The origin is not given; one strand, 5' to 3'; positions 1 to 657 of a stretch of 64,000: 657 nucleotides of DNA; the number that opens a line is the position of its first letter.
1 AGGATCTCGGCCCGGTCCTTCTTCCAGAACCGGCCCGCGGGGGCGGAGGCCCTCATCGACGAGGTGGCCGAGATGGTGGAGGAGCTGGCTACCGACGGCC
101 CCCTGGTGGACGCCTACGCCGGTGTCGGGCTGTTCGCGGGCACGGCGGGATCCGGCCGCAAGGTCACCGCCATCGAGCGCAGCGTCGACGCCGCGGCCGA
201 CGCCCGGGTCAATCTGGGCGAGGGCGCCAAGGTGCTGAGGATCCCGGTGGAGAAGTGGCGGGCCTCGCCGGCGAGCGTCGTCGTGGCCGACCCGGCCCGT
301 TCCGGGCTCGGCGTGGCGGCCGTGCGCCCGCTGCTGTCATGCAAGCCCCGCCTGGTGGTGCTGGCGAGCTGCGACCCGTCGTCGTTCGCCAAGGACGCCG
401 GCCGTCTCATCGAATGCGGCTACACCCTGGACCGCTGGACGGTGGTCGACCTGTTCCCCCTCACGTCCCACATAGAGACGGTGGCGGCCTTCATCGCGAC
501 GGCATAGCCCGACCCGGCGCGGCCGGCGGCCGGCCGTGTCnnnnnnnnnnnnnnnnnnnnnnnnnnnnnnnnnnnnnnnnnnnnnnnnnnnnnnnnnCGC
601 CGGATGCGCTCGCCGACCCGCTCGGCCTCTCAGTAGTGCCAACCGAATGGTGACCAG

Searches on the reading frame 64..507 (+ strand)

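Call 46: search_protein_families(library=pfam, proteins=[window:64-507:+], max_evalue=0.01)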
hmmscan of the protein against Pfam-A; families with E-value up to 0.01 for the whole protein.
window:64-507:+ (147 aa): 1 family
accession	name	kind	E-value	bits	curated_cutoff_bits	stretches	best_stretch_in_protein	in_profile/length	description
PF05958.17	tRNA_U5-meth_tr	-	8.8e-05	22.1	23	1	71-139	285-350/357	tRNA (Uracil-5-)-methyltransferase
